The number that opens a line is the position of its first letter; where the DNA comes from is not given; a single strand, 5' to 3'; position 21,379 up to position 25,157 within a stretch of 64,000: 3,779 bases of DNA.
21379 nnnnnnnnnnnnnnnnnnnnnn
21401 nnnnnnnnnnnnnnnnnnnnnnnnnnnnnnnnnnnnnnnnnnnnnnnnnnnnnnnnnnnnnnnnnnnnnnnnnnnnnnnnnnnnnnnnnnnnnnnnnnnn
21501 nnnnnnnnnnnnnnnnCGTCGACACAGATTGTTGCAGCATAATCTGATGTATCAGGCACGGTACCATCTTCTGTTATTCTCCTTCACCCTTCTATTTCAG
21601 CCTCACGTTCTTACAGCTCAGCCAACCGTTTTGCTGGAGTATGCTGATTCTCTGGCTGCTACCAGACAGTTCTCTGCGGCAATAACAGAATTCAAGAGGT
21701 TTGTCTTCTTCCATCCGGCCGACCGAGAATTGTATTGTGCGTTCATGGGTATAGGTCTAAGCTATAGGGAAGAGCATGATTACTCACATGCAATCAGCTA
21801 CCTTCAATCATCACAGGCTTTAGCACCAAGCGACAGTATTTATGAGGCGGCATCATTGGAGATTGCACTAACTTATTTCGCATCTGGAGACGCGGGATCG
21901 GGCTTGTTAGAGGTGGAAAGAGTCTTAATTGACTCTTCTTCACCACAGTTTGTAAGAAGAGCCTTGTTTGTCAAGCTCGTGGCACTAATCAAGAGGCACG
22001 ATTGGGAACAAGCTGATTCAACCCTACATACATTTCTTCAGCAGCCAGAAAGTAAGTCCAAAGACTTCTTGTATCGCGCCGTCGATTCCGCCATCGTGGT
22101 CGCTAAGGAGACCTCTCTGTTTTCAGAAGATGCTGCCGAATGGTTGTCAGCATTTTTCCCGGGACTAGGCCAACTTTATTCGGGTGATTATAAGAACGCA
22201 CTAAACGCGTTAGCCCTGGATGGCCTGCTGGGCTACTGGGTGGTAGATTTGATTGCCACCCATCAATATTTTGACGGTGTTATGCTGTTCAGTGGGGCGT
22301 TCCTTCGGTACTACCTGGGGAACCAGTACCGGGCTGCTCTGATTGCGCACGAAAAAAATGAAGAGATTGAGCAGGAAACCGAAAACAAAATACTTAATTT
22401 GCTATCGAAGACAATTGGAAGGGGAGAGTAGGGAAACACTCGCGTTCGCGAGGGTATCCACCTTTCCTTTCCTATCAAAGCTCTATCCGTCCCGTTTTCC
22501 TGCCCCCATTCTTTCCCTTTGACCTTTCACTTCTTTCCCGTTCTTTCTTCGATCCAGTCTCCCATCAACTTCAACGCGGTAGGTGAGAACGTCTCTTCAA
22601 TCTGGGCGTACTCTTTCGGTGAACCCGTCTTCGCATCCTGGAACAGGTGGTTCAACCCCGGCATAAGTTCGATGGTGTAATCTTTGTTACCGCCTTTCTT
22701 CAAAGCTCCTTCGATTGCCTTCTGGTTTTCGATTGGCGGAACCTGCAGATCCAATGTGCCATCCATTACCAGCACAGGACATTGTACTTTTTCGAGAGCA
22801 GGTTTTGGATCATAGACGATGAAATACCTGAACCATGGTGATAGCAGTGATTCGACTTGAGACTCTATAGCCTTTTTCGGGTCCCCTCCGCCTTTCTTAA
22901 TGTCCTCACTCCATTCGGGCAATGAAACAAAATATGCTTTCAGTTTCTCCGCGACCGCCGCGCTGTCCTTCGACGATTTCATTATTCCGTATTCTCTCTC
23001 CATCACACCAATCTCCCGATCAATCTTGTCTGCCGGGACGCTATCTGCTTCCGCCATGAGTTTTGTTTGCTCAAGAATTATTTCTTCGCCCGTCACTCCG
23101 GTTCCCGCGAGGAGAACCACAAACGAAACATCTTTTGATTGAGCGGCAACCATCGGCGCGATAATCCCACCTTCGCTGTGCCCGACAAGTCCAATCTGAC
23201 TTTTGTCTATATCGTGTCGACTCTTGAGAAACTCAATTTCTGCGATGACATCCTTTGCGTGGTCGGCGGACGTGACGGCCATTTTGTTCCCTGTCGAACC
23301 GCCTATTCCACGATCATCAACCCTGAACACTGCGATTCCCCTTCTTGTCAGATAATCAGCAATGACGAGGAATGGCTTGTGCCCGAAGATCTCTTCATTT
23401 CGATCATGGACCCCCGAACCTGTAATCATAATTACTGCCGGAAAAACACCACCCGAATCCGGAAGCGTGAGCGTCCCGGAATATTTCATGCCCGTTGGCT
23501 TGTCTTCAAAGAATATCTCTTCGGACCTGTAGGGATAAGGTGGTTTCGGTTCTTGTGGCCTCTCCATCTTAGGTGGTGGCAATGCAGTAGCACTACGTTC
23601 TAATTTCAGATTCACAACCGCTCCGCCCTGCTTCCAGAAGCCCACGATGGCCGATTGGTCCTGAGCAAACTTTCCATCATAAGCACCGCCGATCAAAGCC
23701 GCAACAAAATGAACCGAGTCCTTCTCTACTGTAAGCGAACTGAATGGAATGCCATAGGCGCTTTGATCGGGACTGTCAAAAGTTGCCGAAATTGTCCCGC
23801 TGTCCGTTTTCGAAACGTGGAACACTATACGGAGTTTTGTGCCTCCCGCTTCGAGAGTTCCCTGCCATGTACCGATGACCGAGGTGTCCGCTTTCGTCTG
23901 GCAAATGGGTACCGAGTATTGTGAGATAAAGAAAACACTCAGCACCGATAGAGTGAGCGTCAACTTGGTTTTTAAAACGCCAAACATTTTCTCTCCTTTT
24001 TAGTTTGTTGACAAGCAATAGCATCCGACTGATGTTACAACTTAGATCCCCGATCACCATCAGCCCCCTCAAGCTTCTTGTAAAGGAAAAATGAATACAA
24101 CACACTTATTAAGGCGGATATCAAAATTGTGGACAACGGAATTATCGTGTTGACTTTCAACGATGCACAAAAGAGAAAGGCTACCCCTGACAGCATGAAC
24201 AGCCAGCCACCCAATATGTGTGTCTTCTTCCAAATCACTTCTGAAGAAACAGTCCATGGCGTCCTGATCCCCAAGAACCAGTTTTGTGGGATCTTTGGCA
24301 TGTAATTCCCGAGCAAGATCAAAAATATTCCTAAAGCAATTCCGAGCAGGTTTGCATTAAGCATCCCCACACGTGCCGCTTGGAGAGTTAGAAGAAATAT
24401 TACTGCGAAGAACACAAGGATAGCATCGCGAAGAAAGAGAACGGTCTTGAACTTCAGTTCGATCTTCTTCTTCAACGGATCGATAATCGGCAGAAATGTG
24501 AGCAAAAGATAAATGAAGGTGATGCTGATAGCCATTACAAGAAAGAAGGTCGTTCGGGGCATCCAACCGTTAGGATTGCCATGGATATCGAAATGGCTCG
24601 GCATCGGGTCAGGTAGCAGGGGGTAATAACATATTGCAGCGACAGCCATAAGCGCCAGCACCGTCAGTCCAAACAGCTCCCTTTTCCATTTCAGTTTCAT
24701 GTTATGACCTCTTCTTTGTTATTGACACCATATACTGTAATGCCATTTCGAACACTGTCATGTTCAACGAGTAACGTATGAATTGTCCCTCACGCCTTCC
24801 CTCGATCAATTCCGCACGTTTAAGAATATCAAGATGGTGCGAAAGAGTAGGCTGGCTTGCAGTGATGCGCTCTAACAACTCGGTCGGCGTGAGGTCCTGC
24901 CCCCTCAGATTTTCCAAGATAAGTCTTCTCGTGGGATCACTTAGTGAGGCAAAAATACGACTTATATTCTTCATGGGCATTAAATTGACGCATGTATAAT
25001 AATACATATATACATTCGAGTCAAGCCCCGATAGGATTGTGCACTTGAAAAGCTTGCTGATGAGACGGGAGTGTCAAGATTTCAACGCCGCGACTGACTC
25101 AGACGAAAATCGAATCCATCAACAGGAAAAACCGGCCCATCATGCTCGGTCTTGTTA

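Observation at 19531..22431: Compact four-gene envelope cluster: LolA-like + secreted YidD-like + two paralogues sharing a C-terminal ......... membrane module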

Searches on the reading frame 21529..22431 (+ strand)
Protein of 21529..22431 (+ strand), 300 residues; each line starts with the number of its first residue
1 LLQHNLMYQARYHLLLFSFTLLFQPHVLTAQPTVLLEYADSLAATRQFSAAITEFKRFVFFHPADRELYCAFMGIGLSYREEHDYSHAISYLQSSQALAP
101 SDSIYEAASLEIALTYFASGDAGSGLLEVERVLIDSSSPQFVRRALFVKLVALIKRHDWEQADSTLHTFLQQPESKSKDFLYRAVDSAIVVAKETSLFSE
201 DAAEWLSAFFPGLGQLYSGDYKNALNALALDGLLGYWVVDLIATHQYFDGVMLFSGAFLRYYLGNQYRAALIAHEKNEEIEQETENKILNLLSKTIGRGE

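Call 3: search_protein_families(library=pfam, proteins=[window:21529-22431:+], max_evalue=1)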
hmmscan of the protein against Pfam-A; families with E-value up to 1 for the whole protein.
window:21529-22431:+ (300 aa): 9 families
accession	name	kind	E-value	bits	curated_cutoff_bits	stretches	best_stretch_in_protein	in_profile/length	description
PF13428.12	TPR_14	-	2.3e-05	25.1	23.5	1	33-71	2-40/44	Tetratricopeptide repeat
PF13525.12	YfiO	-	0.00071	19.8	25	1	81-155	17-91/203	Outer membrane lipoprotein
PF07719.23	TPR_2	-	0.00083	19.7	27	1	72-102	4-34/34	Tetratricopeptide repeat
PF14559.12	TPR_19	-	0.0088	16.8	25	0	80-122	2-41/68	Tetratricopeptide repeat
PF18935.5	DUF5683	-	0.0092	16.4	26.7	1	201-222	6-27/151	Family of unknown function (DUF5683)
PF00515.34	TPR_1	-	0.018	15.3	27.8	1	71-102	3-34/34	Tetratricopeptide repeat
PF13176.12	TPR_7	-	0.055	14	27.9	0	74-102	4-34/36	Tetratricopeptide repeat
PF13432.12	TPR_16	-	0.079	13.9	32.7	0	39-102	4-64/65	Tetratricopeptide repeat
PF13174.12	TPR_6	-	0.1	13.7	26.3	0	34-59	2-27/33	Tetratricopeptide repeat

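Call 4: search_protein_families(library=ncbifam, proteins=[window:21529-22431:+], max_evalue=1)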
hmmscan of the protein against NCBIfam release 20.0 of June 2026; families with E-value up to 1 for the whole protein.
window:21529-22431:+ (300 aa): 4 families
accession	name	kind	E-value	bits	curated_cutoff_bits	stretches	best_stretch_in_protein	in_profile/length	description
TIGR03302.1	OM_YfiO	subfamily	4.7e-06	26.3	81.4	2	33-81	71-119/239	outer membrane protein assembly factor BamD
NF040959.1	MamA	equivalog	0.00012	21.6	200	1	50-174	20-136/204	magnetosome protein MamA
TIGR02795.1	tol_pal_ybgF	equivalog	0.00017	22.2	90.1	1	39-122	9-92/119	tol-pal system protein YbgF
TIGR02917.1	PEP_TPR_lipo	equivalog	0.031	12.1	312.2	1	47-181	344-469/899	XrtA/PEP-CTERM system TPR-repeat protein PrsT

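Call 66: search_protein_families(library=pfam, alignment_id=A7, max_evalue=0.1)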
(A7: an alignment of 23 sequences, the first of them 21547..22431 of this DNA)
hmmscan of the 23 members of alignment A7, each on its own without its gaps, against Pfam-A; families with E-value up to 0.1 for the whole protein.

A. member 1, window:21547-22431:+ (294 aa): 8 families
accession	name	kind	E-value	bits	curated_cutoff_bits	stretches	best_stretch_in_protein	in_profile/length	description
PF13428.12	TPR_14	-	2.2e-05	25.2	23.5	1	27-65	2-40/44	Tetratricopeptide repeat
PF13525.12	YfiO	-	0.0007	19.9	25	1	75-149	17-91/203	Outer membrane lipoprotein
PF07719.23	TPR_2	-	0.00077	19.8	27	0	66-96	4-34/34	Tetratricopeptide repeat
PF14559.12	TPR_19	-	0.0081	16.9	25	0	74-116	2-41/68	Tetratricopeptide repeat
PF18935.5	DUF5683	-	0.0089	16.5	26.7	1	195-216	6-27/151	Family of unknown function (DUF5683)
PF00515.34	TPR_1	-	0.017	15.4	27.8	1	65-96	3-34/34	Tetratricopeptide repeat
PF13176.12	TPR_7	-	0.051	14.1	27.9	0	68-96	4-34/36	Tetratricopeptide repeat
PF13174.12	TPR_6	-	0.096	13.8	26.3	0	28-53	2-27/33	Tetratricopeptide repeat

B. families by the number of members that match (of 23 scanned): 38 families (the first 25 are shown)
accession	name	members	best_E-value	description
PF07719.23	TPR_2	21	3.9e-14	Tetratricopeptide repeat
PF18935.5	DUF5683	21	4.1e-05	Family of unknown function (DUF5683)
PF13174.12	TPR_6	18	3.5e-09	Tetratricopeptide repeat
PF13424.12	TPR_12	14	1.5e-09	Tetratricopeptide repeat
PF13428.12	TPR_14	14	1.1e-07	Tetratricopeptide repeat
PF13432.12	TPR_16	13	1.8e-09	Tetratricopeptide repeat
PF00515.34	TPR_1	13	5.2e-09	Tetratricopeptide repeat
PF13414.12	TPR_11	12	1.8e-09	TPR repeat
PF13181.12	TPR_8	12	2e-06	Tetratricopeptide repeat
PF14559.12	TPR_19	10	5.2e-09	Tetratricopeptide repeat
PF10602.15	RPN7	10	0.0022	26S proteasome subunit RPN7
PF13176.12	TPR_7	8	3.6e-08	Tetratricopeptide repeat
PF13525.12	YfiO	6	8.9e-05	Outer membrane lipoprotein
PF13374.12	TPR_10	6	0.00013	Tetratricopeptide repeat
PF12895.13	ANAPC3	6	0.00052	Anaphase-promoting complex, cyclosome, subunit 3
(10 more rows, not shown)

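Call 80: search_protein_families(library=padloc, proteins=[window:21547-22431:+], max_evalue=0.01)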
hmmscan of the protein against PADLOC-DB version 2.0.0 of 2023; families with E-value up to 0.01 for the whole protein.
window:21547-22431:+ (294 aa): 0 families

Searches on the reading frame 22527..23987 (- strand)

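Call 87: search_protein_families(library=pfam, proteins=[window:22527-23987:-], max_evalue=0.001)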
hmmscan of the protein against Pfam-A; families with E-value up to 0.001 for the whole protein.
window:22527-23987:- (486 aa): 8 families
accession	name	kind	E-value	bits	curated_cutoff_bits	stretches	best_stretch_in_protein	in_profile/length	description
PF12146.15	Hydrolase_4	-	6.3e-14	52.3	27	1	209-295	23-109/239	Serine aminopeptidase, S33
PF00326.27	Peptidase_S9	-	1.8e-13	50.9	22.6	2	211-299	8-99/213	Prolyl oligopeptidase family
PF08840.17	BAAT_C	-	5.2e-10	40.2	20.9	1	251-316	10-75/210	BAAT / Acyl-CoA thioester hydrolase C terminal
PF12697.13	Abhydrolase_6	-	6.2e-10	40.5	26.3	1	198-461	11-215/217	Alpha/beta hydrolase family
PF02129.25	Peptidase_S15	-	9.1e-09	35.8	23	1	173-413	9-233/262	X-Pro dipeptidyl-peptidase (S15 family)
PF01738.24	DLH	-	1.7e-07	31.5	21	0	183-301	14-135/217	Dienelactone hydrolase family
PF20434.5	BD-FAE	-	1.8e-06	28.1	26.8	1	179-286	10-112/215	BD-FAE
PF00561.26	Abhydrolase_1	-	1.8e-05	25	25.8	1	205-299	15-103/245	alpha/beta hydrolase fold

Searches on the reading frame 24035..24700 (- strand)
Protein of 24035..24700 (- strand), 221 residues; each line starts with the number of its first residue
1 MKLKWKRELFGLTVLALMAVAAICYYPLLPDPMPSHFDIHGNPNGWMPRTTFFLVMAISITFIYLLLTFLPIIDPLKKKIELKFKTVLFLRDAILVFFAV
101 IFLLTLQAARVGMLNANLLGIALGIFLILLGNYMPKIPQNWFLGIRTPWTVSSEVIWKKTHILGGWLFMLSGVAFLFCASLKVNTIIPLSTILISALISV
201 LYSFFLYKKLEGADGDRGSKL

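Call 87: search_protein_families(library=pfam, proteins=[window:24035-24700:-], max_evalue=0.001)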
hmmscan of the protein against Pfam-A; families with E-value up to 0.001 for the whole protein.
window:24035-24700:- (221 aa): 2 families
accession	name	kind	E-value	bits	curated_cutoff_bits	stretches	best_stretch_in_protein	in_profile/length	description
PF13630.11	SdpI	-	1.9e-17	63.6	28.2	1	136-203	1-71/71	SdpI/YfhL protein family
PF07853.16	DUF1648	-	1.3e-13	50.8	28.7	1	14-58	2-47/49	Domain of unknown function (DUF1648)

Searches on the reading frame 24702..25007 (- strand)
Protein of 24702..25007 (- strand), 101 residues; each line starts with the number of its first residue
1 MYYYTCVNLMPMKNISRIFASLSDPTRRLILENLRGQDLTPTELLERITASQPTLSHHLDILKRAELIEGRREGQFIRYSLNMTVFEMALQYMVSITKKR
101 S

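Call 87: search_protein_families(library=pfam, proteins=[window:24702-25007:-], max_evalue=0.001)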
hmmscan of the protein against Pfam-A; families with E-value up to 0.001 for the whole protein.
window:24702-25007:- (101 aa): 4 families
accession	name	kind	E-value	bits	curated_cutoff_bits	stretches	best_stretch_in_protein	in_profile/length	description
PF01022.26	HTH_5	-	2.2e-12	47.1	22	1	24-69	1-46/47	Bacterial regulatory protein, arsR family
PF12840.13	HTH_20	-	3.4e-11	43.4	27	1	22-70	1-50/51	Helix-turn-helix domain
PF25213.1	HVO_A0261_N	-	5.5e-05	23.4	35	1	25-76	11-61/86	HVO_A0261 N-terminal domain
PF12802.13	MarR_2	-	0.00033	21.2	27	1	29-73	9-55/61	MarR family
